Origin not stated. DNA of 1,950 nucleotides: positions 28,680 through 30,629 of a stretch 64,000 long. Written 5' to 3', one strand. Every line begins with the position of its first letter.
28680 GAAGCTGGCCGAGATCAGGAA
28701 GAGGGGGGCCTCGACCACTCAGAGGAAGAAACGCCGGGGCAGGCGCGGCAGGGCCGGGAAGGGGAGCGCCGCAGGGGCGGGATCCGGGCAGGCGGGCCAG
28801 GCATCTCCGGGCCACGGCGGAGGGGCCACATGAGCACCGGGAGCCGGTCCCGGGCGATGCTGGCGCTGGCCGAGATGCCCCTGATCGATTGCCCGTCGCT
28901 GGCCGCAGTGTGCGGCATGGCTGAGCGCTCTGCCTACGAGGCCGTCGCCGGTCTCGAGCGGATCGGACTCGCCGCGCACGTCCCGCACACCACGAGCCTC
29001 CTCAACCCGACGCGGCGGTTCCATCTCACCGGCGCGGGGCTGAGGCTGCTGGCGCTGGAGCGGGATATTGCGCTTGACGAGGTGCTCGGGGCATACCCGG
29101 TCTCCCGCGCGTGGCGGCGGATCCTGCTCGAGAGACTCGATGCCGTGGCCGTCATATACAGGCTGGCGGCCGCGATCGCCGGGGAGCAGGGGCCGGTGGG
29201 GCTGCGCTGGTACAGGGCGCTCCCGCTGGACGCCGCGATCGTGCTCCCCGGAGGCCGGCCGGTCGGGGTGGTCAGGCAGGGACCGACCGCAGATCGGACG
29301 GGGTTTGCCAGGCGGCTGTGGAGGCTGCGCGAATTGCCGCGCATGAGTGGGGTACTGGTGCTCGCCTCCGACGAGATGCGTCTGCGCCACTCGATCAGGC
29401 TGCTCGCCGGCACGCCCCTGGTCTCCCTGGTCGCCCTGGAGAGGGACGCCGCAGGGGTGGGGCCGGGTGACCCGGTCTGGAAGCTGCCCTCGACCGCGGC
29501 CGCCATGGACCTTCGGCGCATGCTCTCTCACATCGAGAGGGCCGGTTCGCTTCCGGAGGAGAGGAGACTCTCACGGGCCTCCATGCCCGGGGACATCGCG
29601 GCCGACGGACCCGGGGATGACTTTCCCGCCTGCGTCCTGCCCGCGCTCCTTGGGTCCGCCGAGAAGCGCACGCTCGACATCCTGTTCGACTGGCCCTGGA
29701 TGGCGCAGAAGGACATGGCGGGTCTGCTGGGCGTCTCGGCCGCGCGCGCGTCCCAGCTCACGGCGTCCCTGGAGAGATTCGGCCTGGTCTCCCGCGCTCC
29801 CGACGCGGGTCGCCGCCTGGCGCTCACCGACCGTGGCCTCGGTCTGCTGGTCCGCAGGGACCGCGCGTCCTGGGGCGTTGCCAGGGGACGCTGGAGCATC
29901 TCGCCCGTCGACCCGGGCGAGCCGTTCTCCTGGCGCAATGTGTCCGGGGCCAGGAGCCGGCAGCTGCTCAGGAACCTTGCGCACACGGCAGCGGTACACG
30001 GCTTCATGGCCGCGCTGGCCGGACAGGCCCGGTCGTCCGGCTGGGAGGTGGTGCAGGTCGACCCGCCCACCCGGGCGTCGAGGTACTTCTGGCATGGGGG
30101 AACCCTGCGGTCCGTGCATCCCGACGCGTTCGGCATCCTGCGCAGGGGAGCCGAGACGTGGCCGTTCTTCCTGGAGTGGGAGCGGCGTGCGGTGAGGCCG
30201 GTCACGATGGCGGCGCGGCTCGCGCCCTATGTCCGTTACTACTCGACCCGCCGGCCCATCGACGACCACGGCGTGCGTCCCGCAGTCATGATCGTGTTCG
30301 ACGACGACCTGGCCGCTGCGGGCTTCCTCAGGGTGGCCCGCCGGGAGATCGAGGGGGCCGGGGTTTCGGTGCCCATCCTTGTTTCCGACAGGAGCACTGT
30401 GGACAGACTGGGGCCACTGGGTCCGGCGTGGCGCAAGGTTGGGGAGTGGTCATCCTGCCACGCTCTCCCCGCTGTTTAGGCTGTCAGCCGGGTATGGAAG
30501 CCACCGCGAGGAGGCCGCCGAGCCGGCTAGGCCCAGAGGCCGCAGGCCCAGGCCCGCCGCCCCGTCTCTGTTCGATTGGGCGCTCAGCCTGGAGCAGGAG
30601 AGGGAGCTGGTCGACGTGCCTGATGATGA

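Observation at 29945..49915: Diverged ~520-bp direct repeats of the relaxase 3' end bracket the 19-kb giant-gene/regulator cargo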

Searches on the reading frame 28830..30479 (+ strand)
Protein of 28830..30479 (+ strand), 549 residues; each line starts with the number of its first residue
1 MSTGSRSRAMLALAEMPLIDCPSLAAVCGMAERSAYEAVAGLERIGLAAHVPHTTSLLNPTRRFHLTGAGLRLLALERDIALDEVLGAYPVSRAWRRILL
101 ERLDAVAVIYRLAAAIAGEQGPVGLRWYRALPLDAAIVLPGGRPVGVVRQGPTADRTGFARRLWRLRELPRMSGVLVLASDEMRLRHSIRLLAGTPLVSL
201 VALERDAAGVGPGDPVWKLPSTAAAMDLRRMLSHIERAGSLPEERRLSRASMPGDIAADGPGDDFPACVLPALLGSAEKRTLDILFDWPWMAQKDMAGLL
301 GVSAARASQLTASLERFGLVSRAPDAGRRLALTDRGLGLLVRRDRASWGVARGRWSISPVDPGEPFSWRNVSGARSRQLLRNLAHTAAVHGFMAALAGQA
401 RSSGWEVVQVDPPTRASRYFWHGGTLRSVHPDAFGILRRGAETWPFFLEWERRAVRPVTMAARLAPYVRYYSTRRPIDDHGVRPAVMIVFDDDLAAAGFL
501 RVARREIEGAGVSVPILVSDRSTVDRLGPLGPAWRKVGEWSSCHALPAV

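Call 6: search_protein_families(library=pfam, proteins=[window:28830-30479:+], max_evalue=0.01)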
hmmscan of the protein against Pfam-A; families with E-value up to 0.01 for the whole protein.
window:28830-30479:+ (549 aa): 2 families
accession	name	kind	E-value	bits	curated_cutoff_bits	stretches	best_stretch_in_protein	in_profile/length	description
PF13814.12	Replic_Relax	-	2.5e-09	37.9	25.3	1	374-485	86-190/191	Replication-relaxation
PF01047.28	MarR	-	0.0019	18.5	24.6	1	280-325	7-52/59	MarR family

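Call 16: find_homologous_proteins(query=window:28830-30479:+, max_evalue=1e-10)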
Query window:28830-30479:+ (549 aa): 2768 proteins with E <= 1e-10 among 8000 candidates; the best 120 are listed.
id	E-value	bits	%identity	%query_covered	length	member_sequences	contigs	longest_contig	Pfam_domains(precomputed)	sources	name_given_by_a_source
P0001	0.0e+0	1146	95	100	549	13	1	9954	PF13814.13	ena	-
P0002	4.4e-298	1008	84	99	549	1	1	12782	PF13814.13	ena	-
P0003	1.6e-289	980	82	100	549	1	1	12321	PF13814.13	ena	-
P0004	1.9e-289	979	82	99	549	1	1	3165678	PF13814.13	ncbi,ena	-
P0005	1.6e-287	973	81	100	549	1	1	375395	PF13814.13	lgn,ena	-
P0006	2.3e-286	969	81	100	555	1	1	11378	PF13814.13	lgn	-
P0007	2.7e-286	969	82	99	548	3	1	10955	PF13814.13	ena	-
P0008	2.6e-284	962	80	100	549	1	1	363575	PF13814.13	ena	-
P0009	9.0e-228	776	81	81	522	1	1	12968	-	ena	-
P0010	2.0e-209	715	63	98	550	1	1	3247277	PF13814.13,PF12802.14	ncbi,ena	-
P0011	2.2e-205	702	64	95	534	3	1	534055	PF13814.13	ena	-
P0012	4.7e-205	701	62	99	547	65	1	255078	PF13814.13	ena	-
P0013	6.6e-205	700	81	73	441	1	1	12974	PF13814.13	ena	-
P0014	3.3e-201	688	59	99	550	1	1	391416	PF01047.29,PF13814.13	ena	-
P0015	5.3e-201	687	63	95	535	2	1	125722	PF13814.13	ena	-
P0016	9.0e-201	687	61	97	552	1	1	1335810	PF13814.13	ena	-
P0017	1.4e-200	686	60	99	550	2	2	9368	PF01047.29,PF13814.13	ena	-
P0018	1.6e-200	686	59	99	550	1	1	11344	PF01047.29,PF13814.13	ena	-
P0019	2.2e-199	682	62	97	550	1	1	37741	PF13814.13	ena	-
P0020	2.6e-199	682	59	99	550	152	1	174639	PF13814.13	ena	-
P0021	5.9e-199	681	59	99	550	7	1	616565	PF13814.13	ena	-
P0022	8.7e-199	680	60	99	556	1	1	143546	PF13814.13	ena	-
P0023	2.2e-198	679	60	98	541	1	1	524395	PF13814.13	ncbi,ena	-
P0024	3.0e-198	678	60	98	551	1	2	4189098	PF13814.13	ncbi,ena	-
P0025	5.0e-198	678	60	97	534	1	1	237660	PF13814.13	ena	-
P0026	6.0e-198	677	61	95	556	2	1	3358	PF01047.29,PF13412.13,PF13814.13,PF12802.14,PF13545.13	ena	-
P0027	6.0e-198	677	62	97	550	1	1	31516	PF13814.13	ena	-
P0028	6.5e-198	677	60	97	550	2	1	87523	PF01047.29,PF13814.13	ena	-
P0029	7.0e-198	677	58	99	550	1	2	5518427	PF01047.29,PF13814.13,PF12802.14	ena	-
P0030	7.6e-198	677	59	98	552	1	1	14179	PF13814.13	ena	-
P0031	9.0e-198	677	60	96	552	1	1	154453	PF13814.13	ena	-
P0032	9.9e-198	677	59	99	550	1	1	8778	PF13814.13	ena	-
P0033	1.2e-197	676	58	99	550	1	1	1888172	PF13814.13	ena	-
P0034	1.4e-197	676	60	97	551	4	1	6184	PF01047.29,PF13412.13,PF01978.26,PF13814.13,PF09339.17,PF12802.14,PF13545.13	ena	-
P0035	2.3e-197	675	61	97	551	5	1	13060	PF13814.13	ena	-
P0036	2.6e-197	675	60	98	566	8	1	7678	PF13814.13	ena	-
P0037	2.9e-197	675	58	99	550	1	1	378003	PF13814.13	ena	-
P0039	4.1e-197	675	60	97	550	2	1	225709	PF01047.29,PF13814.13,PF12802.14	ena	-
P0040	4.2e-197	675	61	100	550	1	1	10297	PF13814.13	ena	-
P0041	4.6e-197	674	60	98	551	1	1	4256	PF13814.13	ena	-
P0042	8.0e-197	674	60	98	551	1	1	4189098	PF13814.13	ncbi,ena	-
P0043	8.7e-197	673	58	99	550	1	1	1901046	PF13814.13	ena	-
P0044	1.9e-196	672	61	100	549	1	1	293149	PF13814.13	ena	-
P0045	2.4e-196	672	58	99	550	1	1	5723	PF13814.13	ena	-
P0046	2.4e-196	672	58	99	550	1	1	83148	PF13814.13,PF12802.14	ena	-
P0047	2.8e-196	672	60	97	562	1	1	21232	PF13814.13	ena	-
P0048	2.8e-196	672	60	99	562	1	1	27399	PF13814.13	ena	-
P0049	4.0e-196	671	58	99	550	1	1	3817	PF01047.29,PF13814.13,PF12802.14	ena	-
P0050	5.1e-196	671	59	100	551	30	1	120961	PF13814.13,PF12802.14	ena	-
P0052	5.9e-196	671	58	99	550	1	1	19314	PF13814.13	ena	-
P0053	6.9e-196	671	62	95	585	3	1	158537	PF01047.29,PF13814.13,PF09339.17,PF12802.14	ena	-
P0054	7.1e-196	670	59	99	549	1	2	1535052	PF01047.29,PF13814.13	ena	-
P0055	8.5e-196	670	61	97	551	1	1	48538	PF13814.13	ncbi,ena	-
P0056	8.7e-196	670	61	99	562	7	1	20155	PF13814.13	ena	-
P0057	9.2e-196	670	61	98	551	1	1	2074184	PF13814.13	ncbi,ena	-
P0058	9.9e-196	670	60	97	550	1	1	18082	PF13814.13,PF12802.14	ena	-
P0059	1.1e-195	670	58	99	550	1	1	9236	PF13814.13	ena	-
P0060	1.1e-195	670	61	97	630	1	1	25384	PF13814.13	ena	-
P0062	1.8e-195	669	60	98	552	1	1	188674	PF13814.13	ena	-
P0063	2.1e-195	669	60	99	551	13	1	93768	PF13814.13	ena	-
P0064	2.1e-195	669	60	97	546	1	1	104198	PF13814.13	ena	-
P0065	2.2e-195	669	61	98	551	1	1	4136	PF13814.13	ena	-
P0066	2.3e-195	669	60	98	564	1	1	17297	PF13814.13,PF12802.14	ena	-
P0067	3.6e-195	668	60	97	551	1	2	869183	PF13814.13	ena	-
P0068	3.7e-195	668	60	97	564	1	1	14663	PF01047.29,PF13412.13,PF01978.26,PF13814.13,PF12802.14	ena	-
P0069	4.7e-195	668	59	97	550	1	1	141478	PF01047.29,PF13814.13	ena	-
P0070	6.0e-195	667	57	99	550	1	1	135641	PF13814.13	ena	-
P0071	6.3e-195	667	60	96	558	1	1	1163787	PF01047.29,PF13814.13,PF12802.14,PF13545.13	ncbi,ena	-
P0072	6.4e-195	667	60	96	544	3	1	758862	PF01047.29,PF13412.13,PF13814.13,PF09339.17,PF12802.14,PF13545.13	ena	-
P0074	7.6e-195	667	61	99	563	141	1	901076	PF13814.13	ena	-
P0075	9.5e-195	667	60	98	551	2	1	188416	PF01978.26,PF13814.13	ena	-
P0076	9.8e-195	667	60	97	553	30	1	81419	PF13814.13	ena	-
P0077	1.1e-194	667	60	98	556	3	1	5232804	PF13814.13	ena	-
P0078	1.4e-194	666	61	97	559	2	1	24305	PF13814.13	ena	-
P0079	2.2e-194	666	60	99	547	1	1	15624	PF01047.29,PF01978.26,PF13814.13,PF12802.14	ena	-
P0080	2.5e-194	665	60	97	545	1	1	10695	PF13814.13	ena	-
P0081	2.6e-194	665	57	99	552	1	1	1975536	PF13814.13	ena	-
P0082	2.6e-194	665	61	98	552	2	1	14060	PF13814.13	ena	-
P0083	2.9e-194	665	60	98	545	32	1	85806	PF13814.13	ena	-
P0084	3.2e-194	665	60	100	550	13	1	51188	PF13814.13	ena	-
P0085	4.1e-194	665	60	97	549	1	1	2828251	PF13814.13,PF12802.14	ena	-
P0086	4.3e-194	665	60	98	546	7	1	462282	PF01047.29,PF13814.13,PF12802.14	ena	-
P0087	4.6e-194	664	61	97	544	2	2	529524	PF13814.13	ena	-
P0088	5.2e-194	664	59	99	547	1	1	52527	PF13814.13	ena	-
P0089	5.2e-194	664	60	98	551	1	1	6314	PF13814.13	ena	-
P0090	1.1e-193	663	61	98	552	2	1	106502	PF13814.13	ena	-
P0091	1.2e-193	663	60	99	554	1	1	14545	PF13814.13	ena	-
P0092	1.3e-193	663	60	97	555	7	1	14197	PF13814.13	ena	-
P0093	1.4e-193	663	59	98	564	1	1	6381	PF13412.13,PF13814.13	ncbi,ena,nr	ncbi:MAG: replication-relaxation family protein [Gemmatimonadota bacterium]|nr:replication-relaxatio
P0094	1.4e-193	663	58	99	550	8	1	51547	PF13814.13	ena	-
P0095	1.7e-193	663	57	99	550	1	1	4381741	PF13814.13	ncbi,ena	-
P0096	2.2e-193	662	60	97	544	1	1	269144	PF13814.13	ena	-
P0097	4.1e-193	661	57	99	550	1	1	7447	PF01047.29,PF13814.13,PF12802.14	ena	-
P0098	4.1e-193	661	58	99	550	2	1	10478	PF13814.13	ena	-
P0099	5.2e-193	661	59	98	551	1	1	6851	PF13814.13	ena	-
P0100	5.3e-193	661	57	99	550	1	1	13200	PF13814.13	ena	-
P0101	5.7e-193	661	59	97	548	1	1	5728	PF13814.13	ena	-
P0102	6.1e-193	661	60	97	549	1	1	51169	PF13814.13,PF12802.14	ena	-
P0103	6.3e-193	661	60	98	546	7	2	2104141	PF01047.29,PF13814.13,PF12802.14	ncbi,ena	-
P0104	6.3e-193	661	59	97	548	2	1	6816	PF13814.13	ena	-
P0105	6.3e-193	661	58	98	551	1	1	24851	PF13814.13,PF12802.14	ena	-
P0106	6.4e-193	661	57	99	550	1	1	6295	PF13814.13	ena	-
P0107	6.8e-193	661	59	97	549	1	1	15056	PF13814.13,PF12802.14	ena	-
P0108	7.0e-193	661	58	99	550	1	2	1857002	PF01047.29,PF13814.13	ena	-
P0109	7.8e-193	660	60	98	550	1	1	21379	PF13814.13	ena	-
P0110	8.6e-193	660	60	98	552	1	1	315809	PF01978.26,PF13814.13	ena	-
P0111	8.9e-193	660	60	98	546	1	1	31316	PF13814.13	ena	-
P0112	9.2e-193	660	57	98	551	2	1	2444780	PF13814.13,PF12802.14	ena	-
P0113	9.6e-193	660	59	98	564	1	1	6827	PF01978.26,PF13814.13,PF12802.14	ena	-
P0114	1.0e-192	660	62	93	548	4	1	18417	PF13814.13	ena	-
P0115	1.2e-192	660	58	99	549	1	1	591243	PF03551.21,PF13814.13,PF12802.14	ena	-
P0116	1.3e-192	660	59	98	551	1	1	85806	PF01978.26,PF13814.13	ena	-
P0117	1.5e-192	659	60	98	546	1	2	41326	PF01047.29,PF13814.13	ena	-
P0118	1.5e-192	659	58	99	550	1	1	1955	PF13814.13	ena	-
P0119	1.6e-192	659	59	97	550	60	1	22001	PF13814.13,PF12802.14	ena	-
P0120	1.6e-192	659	58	99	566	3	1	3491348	PF13814.13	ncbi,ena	-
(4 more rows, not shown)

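Call 18: find_encoding_contigs(protein=P0004, flank=10000, max_places=3)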
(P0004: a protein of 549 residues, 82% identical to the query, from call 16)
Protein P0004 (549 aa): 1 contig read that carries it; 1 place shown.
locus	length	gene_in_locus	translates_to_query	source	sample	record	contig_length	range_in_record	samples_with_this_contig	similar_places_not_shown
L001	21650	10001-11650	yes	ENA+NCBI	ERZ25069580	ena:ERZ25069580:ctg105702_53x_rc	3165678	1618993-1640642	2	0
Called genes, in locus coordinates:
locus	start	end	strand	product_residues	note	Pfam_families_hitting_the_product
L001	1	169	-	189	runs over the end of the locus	-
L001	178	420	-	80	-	-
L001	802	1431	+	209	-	-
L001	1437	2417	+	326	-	PF19590:TrbL_3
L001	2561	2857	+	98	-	PF18895:T4SS_pilin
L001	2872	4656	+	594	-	-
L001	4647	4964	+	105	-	-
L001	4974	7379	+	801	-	PF19044:P-loop_TraG, PF01935:DUF87 (weak), PF12846:AAA_10 (faint)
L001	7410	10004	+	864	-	PF10412:TrwB_AAD_bind (faint)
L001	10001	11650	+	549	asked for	PF13814:Replic_Relax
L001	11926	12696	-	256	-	-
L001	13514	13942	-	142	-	PF06114:Peptidase_M78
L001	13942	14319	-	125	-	PF13560:HTH_31, PF01381:HTH_3, PF12844:HTH_19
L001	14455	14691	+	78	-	PF01381:HTH_3 (weak)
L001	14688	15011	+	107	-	-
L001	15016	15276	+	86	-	-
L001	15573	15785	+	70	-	-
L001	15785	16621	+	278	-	-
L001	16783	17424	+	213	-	PF01936:NYN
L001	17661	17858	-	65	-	PF12728:HTH_17 (weak)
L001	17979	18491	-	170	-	-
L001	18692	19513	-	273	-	PF00589:Phage_integrase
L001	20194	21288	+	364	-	PF00296:Bac_luciferase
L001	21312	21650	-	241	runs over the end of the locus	PF03737:RraA-like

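Call 19: find_encoding_contigs(protein=P0005, flank=10000, max_places=3)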
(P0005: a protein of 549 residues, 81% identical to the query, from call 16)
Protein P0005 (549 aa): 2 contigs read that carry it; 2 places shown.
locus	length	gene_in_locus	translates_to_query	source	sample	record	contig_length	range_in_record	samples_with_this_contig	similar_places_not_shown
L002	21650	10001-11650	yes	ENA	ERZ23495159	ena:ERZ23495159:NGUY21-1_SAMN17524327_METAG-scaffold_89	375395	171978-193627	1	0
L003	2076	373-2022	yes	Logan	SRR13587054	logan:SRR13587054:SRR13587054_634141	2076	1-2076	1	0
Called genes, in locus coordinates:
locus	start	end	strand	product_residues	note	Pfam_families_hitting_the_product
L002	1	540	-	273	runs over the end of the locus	-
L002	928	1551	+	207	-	-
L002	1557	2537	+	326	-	PF19590:TrbL_3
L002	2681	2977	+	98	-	PF18895:T4SS_pilin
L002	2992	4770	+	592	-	-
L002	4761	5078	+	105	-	-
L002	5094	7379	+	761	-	PF01935:DUF87 (weak), PF12846:AAA_10 (faint), PF19044:P-loop_TraG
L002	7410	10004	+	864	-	PF10412:TrwB_AAD_bind (faint)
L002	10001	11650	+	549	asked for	PF13814:Replic_Relax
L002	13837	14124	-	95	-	PF09707:Cas_Cas2CT1978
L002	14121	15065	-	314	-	PF01867:Cas_Cas1 (weak)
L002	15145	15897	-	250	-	PF08798:CRISPR_assoc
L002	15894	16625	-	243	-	PF09704:Cas_Cas5d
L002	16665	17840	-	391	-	PF09344:Cas_CT1975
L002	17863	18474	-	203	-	PF09485:CRISPR_Cse2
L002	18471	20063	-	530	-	PF09481:CRISPR_Cse1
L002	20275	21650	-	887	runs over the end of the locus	PF18019:Cas3_HD, PF00270:DEAD (weak), PF22590:Cas3-like_C_2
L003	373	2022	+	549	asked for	PF13814:Replic_Relax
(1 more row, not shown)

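Call 20: find_encoding_contigs(protein=P0008, flank=10000, max_places=3)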
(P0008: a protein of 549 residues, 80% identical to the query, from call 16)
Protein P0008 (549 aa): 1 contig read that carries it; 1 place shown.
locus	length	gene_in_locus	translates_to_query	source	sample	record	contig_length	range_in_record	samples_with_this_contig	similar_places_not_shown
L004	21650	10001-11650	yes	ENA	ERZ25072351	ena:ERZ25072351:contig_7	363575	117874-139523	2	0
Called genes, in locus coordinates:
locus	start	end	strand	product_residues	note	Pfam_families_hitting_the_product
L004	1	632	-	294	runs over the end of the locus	-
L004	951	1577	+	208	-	-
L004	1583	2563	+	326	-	PF19590:TrbL_3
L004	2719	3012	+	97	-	PF18895:T4SS_pilin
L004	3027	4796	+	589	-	-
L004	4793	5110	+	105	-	-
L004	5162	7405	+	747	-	PF19044:P-loop_TraG, PF12846:AAA_10 (weak)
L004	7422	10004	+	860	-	PF10412:TrwB_AAD_bind (faint)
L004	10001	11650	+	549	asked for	PF13814:Replic_Relax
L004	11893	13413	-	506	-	PF01966:HD, PF19276:HD_assoc_2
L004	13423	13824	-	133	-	-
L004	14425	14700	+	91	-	-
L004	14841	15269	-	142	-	PF06114:Peptidase_M78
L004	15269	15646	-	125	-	PF13560:HTH_31, PF01381:HTH_3, PF12844:HTH_19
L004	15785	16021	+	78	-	PF01381:HTH_3 (weak)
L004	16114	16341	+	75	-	-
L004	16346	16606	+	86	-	-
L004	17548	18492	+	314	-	PF02628:COX15-CtaA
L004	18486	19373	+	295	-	PF01040:UbiA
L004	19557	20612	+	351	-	PF02790:COX2_TM, PF00116:COX2, PF00034:Cytochrom_C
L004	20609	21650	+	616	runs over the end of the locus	PF00115:COX1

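Call 22: find_encoding_contigs(protein=P0001, flank=10000, max_places=4)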
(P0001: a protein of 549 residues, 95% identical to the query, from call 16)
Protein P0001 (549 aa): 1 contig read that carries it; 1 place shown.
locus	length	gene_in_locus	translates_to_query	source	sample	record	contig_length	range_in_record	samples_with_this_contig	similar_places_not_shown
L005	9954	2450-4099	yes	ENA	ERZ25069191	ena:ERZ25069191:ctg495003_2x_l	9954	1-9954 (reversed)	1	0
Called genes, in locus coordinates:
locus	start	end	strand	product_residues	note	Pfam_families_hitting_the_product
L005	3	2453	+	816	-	?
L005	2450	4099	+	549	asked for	PF13814:Replic_Relax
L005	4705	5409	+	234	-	-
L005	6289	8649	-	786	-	PF01590:GAF (faint), PF13185:GAF_2, PF00989:PAS (weak), PF00512:HisKA, PF02518:HATPase_c, PF13589:HATPase_c_3 (weak), PF00072:Response_reg, PF00486:Trans_reg_C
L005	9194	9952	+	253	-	?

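Call 23: find_encoding_contigs(protein=P0002, flank=10000, max_places=3)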
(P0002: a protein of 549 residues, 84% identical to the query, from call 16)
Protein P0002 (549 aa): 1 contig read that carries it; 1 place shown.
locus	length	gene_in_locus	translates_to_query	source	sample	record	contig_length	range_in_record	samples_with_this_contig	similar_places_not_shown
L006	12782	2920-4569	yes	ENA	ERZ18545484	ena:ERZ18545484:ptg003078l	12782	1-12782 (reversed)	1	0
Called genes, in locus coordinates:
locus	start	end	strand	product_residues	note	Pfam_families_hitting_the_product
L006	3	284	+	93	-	?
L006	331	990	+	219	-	-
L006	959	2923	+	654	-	PF10412:TrwB_AAD_bind (faint)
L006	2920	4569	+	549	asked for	PF13814:Replic_Relax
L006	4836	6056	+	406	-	PF13173:AAA_14, PF13635:DUF4143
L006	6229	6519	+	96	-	-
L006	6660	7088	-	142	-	PF06114:Peptidase_M78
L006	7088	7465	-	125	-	PF13560:HTH_31, PF01381:HTH_3 (weak), PF12844:HTH_19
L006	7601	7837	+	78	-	PF13560:HTH_31 (weak), PF01381:HTH_3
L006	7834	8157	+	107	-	-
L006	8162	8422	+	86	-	-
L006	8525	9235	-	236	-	PF14219:DUF4328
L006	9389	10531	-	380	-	-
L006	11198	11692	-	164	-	-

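Call 24: find_encoding_contigs(protein=P0003, flank=10000, max_places=3)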
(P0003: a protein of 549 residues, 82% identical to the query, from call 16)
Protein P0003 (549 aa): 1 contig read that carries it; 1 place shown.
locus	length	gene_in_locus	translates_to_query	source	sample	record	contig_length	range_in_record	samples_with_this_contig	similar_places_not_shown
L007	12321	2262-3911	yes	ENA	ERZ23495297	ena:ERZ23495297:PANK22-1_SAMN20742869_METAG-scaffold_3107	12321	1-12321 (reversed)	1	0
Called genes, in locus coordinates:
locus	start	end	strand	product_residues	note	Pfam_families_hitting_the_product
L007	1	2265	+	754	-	?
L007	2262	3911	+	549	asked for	PF13814:Replic_Relax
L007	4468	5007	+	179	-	-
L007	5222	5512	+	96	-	-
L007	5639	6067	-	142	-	PF06114:Peptidase_M78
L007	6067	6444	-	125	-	PF13560:HTH_31, PF01381:HTH_3 (weak), PF12844:HTH_19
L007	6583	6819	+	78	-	PF13560:HTH_31 (faint), PF01381:HTH_3 (weak)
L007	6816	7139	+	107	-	-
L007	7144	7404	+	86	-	-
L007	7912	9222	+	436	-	PF00672:HAMP (faint), PF00512:HisKA (faint), PF02518:HATPase_c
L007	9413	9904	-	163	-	-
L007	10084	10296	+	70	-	-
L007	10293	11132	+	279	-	PF01507:PAPS_reduct (weak)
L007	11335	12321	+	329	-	?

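Call 27: find_encoding_contigs(protein=window:28830-30479:+, flank=10000, max_places=6)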
Protein window:28830-30479:+ (549 aa): no gene with exactly this product is on record in the collection.
